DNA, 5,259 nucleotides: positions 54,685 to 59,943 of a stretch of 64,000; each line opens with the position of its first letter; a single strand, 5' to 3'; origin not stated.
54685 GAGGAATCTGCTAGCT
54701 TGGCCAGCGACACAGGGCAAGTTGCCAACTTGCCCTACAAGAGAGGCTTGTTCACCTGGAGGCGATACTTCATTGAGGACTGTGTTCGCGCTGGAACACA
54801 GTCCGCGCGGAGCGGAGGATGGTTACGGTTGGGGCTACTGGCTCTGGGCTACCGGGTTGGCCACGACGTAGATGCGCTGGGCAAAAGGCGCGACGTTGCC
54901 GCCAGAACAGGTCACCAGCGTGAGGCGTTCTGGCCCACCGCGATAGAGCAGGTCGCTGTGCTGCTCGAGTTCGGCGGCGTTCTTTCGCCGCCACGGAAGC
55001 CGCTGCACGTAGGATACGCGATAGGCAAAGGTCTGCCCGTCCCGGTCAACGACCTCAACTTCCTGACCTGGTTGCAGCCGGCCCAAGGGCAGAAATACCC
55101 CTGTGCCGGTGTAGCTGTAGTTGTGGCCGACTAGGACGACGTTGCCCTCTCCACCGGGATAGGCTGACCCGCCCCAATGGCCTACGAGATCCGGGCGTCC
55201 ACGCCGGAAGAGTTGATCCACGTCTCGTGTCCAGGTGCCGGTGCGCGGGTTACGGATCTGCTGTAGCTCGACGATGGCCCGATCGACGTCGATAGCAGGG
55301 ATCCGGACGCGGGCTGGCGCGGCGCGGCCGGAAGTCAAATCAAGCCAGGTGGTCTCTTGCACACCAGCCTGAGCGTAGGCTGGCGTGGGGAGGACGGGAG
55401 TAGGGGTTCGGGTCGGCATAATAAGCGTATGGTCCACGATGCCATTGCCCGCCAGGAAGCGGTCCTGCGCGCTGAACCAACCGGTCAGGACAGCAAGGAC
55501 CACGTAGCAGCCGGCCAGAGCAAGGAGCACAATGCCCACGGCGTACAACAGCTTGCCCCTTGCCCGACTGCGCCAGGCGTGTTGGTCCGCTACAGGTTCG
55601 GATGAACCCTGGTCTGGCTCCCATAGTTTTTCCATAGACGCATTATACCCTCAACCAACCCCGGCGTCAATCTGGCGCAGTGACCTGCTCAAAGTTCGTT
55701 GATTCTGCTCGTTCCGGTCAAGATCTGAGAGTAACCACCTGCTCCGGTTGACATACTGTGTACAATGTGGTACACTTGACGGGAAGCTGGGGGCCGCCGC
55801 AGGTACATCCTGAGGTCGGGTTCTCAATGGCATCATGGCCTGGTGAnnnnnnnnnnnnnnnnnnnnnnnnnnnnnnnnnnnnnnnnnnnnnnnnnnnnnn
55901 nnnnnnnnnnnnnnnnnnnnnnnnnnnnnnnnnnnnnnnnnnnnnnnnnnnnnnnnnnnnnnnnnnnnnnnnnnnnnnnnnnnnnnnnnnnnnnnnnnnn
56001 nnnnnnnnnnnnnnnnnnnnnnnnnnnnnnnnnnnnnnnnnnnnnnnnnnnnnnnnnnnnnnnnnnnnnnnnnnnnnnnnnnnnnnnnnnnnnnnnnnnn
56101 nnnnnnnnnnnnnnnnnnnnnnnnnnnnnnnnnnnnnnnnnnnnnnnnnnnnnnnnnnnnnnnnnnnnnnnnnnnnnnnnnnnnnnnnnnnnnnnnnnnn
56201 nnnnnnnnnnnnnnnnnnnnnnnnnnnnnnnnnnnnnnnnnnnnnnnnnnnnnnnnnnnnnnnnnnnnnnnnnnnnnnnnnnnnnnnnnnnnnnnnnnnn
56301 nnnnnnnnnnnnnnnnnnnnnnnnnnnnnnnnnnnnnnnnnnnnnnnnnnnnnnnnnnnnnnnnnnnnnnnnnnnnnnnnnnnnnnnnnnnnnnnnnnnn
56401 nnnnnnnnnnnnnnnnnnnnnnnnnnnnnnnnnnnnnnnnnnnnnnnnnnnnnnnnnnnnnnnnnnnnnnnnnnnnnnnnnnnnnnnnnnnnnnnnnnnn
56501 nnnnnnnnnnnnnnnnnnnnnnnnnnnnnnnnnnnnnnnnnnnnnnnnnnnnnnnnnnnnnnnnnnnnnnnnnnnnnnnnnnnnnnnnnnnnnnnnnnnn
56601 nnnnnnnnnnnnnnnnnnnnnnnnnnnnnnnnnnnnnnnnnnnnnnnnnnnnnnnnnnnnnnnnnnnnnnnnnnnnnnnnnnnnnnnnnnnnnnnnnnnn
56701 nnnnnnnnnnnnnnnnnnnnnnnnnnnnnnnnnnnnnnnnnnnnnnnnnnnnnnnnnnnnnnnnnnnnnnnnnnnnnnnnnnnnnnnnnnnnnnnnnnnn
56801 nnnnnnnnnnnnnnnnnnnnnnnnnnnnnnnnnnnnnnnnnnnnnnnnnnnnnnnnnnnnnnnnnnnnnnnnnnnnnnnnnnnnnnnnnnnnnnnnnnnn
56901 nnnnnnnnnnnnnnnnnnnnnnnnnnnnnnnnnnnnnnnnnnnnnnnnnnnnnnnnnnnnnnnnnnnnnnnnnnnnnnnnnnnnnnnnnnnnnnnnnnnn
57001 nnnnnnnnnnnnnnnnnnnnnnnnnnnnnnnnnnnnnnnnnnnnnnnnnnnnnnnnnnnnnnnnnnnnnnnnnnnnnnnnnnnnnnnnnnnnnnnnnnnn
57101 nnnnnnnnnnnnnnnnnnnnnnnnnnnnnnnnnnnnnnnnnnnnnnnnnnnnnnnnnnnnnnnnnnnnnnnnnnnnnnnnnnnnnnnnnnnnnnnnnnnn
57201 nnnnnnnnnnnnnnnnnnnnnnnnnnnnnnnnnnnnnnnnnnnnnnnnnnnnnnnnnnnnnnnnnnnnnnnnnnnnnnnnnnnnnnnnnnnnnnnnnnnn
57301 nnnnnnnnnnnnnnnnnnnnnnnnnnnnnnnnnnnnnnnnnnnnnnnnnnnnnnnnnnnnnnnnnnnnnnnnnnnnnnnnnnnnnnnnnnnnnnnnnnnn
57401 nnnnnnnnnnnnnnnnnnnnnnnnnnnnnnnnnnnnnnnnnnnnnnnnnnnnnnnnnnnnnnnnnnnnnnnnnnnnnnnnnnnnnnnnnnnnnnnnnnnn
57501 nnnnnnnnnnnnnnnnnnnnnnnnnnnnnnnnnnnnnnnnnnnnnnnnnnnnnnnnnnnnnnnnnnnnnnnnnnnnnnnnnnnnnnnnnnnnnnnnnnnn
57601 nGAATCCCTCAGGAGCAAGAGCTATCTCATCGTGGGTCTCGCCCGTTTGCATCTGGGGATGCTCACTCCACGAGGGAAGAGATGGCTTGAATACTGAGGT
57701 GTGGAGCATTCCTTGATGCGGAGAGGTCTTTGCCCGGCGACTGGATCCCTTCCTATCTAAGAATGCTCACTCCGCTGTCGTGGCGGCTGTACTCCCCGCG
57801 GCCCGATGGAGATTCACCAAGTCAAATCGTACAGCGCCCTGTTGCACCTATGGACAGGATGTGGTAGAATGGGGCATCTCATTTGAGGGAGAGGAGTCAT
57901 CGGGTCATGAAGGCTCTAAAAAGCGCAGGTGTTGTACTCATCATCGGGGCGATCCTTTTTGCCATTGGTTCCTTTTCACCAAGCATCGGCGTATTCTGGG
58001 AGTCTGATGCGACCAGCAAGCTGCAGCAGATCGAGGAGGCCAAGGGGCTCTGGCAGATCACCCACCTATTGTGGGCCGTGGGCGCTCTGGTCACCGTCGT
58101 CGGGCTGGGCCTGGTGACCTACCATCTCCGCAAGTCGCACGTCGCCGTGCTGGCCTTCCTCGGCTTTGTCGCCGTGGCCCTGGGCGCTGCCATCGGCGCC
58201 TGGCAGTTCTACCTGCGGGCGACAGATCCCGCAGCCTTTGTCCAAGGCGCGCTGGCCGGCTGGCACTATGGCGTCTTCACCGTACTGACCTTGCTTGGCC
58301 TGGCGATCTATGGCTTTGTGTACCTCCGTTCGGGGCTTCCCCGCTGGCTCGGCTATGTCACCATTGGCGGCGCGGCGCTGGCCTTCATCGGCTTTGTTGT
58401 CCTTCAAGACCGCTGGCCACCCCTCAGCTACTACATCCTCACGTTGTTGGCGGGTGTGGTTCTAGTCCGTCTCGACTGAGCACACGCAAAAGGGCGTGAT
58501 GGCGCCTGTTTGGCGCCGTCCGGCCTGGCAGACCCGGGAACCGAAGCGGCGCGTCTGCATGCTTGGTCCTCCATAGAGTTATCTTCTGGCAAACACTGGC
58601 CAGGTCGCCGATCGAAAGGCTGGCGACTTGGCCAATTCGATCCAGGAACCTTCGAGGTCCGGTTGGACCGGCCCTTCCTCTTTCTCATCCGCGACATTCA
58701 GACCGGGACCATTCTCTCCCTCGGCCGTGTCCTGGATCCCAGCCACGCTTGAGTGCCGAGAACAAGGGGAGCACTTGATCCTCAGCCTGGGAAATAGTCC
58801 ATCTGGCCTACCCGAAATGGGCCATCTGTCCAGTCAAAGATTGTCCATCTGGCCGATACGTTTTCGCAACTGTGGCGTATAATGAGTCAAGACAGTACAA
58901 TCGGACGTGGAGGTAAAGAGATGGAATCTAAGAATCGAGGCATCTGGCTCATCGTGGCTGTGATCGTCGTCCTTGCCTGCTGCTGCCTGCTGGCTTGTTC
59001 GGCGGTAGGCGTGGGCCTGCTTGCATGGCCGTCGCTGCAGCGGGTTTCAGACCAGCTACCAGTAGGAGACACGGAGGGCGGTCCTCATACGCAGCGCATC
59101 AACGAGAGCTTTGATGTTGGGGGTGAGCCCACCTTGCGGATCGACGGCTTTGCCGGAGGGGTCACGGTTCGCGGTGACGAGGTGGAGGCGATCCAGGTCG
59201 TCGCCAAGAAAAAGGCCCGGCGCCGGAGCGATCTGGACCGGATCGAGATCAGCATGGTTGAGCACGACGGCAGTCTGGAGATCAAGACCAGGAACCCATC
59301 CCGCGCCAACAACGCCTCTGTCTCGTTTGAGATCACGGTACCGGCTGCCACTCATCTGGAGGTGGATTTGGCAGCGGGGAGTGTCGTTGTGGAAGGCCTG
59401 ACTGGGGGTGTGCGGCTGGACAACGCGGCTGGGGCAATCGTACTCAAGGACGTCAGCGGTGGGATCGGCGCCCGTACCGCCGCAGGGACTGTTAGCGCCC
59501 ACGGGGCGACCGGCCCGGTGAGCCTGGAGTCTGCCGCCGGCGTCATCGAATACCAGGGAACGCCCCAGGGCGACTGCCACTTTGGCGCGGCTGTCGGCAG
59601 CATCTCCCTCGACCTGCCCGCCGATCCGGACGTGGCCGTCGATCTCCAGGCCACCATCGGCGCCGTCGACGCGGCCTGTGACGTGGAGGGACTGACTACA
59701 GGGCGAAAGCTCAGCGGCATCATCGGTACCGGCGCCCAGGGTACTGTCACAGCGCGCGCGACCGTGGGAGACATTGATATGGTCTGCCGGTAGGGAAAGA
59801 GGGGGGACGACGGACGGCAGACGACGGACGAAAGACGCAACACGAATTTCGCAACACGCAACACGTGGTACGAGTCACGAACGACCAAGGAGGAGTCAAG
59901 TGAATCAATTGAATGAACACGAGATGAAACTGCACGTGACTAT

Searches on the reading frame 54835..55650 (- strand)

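Call 67: search_protein_families(library=pfam, proteins=[window:54835-55650:-], max_evalue=0.001)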
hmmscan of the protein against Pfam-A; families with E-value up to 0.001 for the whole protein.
window:54835-55650:- (271 aa): 1 family
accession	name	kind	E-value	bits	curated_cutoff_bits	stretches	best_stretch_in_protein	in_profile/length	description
PF04203.18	Sortase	-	6.1e-20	71.7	26.6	1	115-267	1-125/125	Sortase domain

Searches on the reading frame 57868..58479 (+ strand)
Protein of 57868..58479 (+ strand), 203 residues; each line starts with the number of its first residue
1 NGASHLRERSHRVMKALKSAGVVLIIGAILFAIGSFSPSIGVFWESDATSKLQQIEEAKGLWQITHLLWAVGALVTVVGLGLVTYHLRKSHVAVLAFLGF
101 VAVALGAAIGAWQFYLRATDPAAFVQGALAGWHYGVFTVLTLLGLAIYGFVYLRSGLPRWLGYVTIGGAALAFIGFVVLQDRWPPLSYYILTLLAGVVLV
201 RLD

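Call 67: search_protein_families(library=pfam, proteins=[window:57868-58479:+], max_evalue=0.001)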
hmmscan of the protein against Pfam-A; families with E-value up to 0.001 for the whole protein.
window:57868-58479:+ (203 aa): 2 families
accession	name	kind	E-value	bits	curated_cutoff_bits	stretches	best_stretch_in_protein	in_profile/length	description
PF14329.11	DUF4386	-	6.1e-07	30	27.6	1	20-184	2-182/210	Domain of unknown function (DUF4386)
PF03609.19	EII-Sor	-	0.00029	20.8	26.3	1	27-105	139-215/233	PTS system sorbose-specific iic component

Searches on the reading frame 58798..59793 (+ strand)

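Call 67: search_protein_families(library=pfam, proteins=[window:58798-59793:+], max_evalue=0.001)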
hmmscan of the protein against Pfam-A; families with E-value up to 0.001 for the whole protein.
window:58798-59793:+ (331 aa): 1 family
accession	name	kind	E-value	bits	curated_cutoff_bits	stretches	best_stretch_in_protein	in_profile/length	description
PF13349.12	DUF4097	-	1.3e-05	25.2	22.9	1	156-327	85-245/247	Toastrack DUF4097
